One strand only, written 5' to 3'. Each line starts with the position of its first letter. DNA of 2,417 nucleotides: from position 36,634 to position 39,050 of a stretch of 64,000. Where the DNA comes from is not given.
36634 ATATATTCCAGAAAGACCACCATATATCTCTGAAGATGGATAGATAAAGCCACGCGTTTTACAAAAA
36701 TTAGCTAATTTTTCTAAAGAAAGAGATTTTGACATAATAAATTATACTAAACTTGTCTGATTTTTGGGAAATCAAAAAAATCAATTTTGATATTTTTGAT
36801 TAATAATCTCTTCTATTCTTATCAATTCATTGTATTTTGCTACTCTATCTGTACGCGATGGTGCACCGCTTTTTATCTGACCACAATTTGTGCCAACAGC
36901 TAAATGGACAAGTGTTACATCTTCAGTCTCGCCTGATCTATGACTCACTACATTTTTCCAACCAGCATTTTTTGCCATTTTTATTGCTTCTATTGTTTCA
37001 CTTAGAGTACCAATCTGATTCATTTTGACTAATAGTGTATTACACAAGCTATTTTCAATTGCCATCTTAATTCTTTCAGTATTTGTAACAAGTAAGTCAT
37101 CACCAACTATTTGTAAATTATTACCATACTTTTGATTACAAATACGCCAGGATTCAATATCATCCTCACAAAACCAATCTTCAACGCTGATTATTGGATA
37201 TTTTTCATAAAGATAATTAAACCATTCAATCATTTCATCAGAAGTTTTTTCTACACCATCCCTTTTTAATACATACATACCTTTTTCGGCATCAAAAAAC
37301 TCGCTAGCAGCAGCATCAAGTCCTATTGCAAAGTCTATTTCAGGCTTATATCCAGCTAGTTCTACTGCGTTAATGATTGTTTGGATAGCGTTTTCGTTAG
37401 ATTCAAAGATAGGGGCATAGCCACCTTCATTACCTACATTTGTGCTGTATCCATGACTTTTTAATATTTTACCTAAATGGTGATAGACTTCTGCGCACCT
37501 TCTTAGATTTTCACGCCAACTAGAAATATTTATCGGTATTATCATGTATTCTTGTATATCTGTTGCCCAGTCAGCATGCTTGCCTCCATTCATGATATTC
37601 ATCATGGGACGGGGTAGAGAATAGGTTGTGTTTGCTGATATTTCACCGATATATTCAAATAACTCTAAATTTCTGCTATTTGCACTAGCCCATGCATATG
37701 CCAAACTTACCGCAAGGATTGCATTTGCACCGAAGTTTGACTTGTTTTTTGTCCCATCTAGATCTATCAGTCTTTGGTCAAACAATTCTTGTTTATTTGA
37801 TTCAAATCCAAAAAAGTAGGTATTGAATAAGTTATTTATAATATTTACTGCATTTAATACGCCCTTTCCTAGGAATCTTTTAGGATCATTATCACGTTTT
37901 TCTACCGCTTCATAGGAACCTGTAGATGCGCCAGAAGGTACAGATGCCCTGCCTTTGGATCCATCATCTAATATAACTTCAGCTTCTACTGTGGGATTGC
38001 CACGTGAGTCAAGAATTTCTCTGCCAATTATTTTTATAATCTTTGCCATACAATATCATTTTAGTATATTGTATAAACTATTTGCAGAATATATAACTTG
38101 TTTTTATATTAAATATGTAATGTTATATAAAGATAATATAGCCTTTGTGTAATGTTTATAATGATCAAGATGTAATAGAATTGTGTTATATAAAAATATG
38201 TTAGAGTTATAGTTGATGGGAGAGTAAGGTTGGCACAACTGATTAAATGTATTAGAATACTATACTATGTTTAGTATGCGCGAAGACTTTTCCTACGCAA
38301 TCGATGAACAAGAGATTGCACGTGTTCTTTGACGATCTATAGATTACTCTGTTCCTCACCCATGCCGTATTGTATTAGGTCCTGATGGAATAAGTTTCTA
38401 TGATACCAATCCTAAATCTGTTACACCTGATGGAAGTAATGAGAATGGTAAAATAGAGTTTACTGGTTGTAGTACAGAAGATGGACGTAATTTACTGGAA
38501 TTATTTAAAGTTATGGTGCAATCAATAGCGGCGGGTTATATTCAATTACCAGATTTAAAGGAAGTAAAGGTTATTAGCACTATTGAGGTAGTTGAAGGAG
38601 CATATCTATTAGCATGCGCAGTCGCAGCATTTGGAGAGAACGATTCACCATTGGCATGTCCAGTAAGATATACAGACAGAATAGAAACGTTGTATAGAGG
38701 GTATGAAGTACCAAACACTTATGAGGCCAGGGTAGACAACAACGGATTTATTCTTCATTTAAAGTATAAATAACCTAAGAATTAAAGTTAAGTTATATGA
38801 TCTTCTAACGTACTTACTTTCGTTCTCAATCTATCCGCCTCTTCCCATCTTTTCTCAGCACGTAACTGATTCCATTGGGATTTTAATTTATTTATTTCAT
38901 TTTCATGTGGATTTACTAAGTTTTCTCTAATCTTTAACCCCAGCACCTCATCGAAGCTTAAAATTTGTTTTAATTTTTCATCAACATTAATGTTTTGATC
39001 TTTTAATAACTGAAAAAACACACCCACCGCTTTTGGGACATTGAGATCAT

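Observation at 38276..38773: In-frame TGA inside the conserved region of a high-GC family member (eno|cysS gap)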

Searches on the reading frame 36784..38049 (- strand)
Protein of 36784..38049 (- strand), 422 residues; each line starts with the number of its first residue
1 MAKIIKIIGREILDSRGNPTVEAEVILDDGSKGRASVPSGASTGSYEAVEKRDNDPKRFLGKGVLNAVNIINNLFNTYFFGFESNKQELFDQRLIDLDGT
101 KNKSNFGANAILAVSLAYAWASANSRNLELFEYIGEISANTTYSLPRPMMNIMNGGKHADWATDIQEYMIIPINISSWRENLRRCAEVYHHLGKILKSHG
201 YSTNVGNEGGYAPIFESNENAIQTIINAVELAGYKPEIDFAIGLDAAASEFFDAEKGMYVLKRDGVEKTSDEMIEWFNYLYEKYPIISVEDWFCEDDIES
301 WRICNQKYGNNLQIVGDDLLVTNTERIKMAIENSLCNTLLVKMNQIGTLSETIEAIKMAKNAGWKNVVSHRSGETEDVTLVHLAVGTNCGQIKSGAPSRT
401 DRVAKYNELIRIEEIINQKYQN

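Call 20: find_related_loci(query=window:36784-38049:-, collection=genome_contigs, flank=6000)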
Query window:36784-38049:- (422 aa) in genome_contigs; peptide patterns used: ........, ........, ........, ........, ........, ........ (x = any residue, [..] = any of these).
600 stretches matched a pattern (row limit reached: there are more); 583 encode a relative of the query (tblastn E <= 1e-3); the best 80 are kept; 80 distinct loci.
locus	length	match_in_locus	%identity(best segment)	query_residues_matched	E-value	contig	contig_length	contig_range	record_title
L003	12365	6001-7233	56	1-414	8e-156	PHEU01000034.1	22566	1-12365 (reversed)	MAG: Actinobacteria bacterium HGW-Actinobacteria-6 08E140C01_scaffold_1581, whole genome shotgun sequence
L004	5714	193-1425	56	1-414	3e-157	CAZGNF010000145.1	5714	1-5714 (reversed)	MAG TPA_asm: uncultured Coriobacteriaceae bacterium isolate binchicken_co269_80 genome assembly, contig: NODE_14892_leng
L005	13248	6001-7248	55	1-419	4e-155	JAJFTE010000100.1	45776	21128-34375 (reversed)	MAG: Actinomycetes bacterium isolate bin.129 k141_2859194, whole genome shotgun sequence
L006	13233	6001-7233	56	1-414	3e-154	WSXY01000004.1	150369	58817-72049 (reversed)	MAG: Actinobacteria bacterium isolate X3_MetaBAT.18 scaffold_45, whole genome shotgun sequence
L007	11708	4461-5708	54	1-421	5e-152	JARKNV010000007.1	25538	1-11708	MAG: Selenomonadales bacterium isolate D110_maxbin.017 k141_128368, whole genome shotgun sequence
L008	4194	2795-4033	56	1-416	8e-156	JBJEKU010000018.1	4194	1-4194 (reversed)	MAG: Eggerthellaceae bacterium isolate PUUB16_bin.031 NODE_14200_length_4194_cov_6.399130, whole genome shotgun sequence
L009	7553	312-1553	57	1-418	2e-151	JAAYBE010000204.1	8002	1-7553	MAG: Actinomycetota bacterium isolate AS06rmzACSIP_249 211139_AS06, whole genome shotgun sequence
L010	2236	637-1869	55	1-414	4e-161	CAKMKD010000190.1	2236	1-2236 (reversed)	uncultured Coriobacteriia bacterium isolate OKU8 genome assembly, contig: MEGAHIT_co_assembly_000000018142, whole genome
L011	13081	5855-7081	54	1-414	2e-149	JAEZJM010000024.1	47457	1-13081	MAG: Bacillota bacterium isolate OH_CDB_237 k127_1140178, whole genome shotgun sequence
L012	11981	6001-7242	56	1-418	3e-149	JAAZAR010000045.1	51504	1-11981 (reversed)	MAG: Actinomycetota bacterium isolate AS06rmzACSIP_445 98271_AS06, whole genome shotgun sequence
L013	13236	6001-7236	57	1-416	1e-148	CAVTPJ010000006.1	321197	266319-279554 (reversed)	MAG: uncultured Thermoleophilia bacterium isolate MFD00905.bin.2.53 genome assembly, contig: contig_37520, whole genome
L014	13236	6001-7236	55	3-417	2e-149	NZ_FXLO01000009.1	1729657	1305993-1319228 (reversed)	Clostridium massiliodielmoense strain MT26, whole genome shotgun sequence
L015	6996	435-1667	54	1-414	3e-148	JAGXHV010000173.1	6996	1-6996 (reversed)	MAG: Bacillota bacterium isolate LH_M70 k141_1626673, whole genome shotgun sequence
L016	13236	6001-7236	57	1-418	3e-148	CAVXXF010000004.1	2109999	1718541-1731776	MAG: uncultured Thermoleophilia bacterium isolate MFD04716.bin.1.399 genome assembly, contig: contig_6113, whole genome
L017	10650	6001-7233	54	1-414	2e-147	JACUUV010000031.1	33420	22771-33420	MAG: Clostridia bacterium isolate Kmv40 NODE_576_length_33420_cov_20.934063, whole genome shotgun sequence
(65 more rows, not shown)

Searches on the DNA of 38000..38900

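Call 83: search_rna_families(source=window, start=38000, end=38900, threshold=evalue, max_evalue=1)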
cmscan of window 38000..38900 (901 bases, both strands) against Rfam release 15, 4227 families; matches with E-value up to 1: 2.
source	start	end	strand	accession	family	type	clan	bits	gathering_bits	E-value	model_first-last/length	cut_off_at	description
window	38440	38545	+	RF01295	SCARNA7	Gene; snRNA; snoRNA; scaRNA;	-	24.4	65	0.0012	1-330/330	no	Small Cajal body-specific RNA 7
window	38766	38872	-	RF02728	HrrF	Gene; sRNA;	-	21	77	0.46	1-116/116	no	Haemophilus regulatory RNA responsive to iron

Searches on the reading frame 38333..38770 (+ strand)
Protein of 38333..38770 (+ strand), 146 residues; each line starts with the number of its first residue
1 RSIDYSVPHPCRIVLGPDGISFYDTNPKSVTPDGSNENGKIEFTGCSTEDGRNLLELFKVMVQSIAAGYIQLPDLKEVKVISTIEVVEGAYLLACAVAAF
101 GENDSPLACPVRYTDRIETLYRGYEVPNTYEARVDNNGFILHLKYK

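Call 22: search_protein_representatives(protein=window:38333-38770:+)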
Query: 146 residues. Proteins with E-value up to 0.001 (for the whole library): 9; up to 1e-10: 2; up to 1e-30: 1. The best 9 are listed.
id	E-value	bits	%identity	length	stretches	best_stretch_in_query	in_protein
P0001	2.0e-43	164.1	100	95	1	1-76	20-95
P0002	3.0e-11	59.7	37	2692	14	7-71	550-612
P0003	1.1e-06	44.9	18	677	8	73-124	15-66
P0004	2.1e-05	40.8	28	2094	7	35-140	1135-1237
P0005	4.4e-05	39.7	28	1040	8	8-57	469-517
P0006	7.3e-05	39.0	28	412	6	6-51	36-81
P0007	1.9e-04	37.7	23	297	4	62-111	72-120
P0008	2.0e-04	37.6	39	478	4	95-123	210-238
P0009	6.6e-04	35.9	31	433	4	13-48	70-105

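Call 35: predict_structure(protein=window:38333-38770:+)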
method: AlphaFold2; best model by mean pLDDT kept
length: 146 residues; sequences in the alignment: 1
mean_pLDDT: 39.4   pTM: 0.30
mean pLDDT of the five models: 39.4, 35.3, 34.3, 33.7, 33.3
residues with pLDDT >= 90: 0; 70-90: 0; 50-70: 12; < 50: 134
segments of 3 or more residues with pLDDT < 50: 1-53, 62-87, 95-146
pLDDT, mean of each block of 10 residues (from residue 1): 32 37 38 41 40 49 45 40 46 49 35 35 32 36 33
secondary structure, 60 per line:
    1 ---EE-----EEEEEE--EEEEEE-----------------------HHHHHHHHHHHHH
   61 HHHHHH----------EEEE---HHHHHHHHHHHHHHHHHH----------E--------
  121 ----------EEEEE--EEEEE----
elements in order: E11-16 E19-24 H48-66 E77-80 H84-101 E131-135 E138-142
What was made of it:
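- Its function is unknown: the single-sequence AlphaFold model has pLDDT 39 and is unusable (call 35).
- Tried and rejected: Structure prediction from a single sequence gave pLDDT 39, so no fold search was run (call 35).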

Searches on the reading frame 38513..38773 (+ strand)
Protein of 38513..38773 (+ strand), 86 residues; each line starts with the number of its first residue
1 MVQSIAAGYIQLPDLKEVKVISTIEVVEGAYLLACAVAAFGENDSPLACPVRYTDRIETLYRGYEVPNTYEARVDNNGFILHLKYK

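Call 40: list_cluster_members(proteins=[L083:4401-4898:-, window:38513-38773:+, P0001, L085:4740-4898:-])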
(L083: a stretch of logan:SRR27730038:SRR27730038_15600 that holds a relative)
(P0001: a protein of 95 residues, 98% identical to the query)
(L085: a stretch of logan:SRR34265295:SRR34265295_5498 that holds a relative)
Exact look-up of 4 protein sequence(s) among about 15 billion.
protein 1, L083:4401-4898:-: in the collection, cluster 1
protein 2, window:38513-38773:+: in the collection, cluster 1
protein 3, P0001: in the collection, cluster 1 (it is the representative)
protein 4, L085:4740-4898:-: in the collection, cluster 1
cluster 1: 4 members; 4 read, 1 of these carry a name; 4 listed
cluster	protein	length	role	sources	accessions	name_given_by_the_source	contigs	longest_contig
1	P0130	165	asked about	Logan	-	-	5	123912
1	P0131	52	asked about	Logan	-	-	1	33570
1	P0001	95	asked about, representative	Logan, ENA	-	-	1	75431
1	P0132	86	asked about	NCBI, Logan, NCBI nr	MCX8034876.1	MAG: hypothetical protein N3A71_01130 [Candidatus Dojkabacteria bacterium] | hypothetical protein [Candidatus Dojkabacteria bacterium]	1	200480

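Call 47: search_protein_families(library=phrogs, proteins=[P0130], max_evalue=1)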
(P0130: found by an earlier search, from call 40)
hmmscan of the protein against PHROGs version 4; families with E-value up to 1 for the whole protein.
P0130 (165 aa): 1 family
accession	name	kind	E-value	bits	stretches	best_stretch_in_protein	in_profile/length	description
phrog_36194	-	unknown function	0.35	12.3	1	96-149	10-62/94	-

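Call 48: search_protein_families(library=padloc, proteins=[P0130], max_evalue=1)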
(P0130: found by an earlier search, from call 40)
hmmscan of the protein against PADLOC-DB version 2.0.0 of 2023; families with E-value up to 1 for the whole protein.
P0130 (165 aa): 0 families

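Call 49: search_protein_families(library=ncbifam, proteins=[P0130], max_evalue=1)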
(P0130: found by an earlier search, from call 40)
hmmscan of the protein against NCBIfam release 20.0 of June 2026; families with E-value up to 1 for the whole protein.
P0130 (165 aa): 0 families
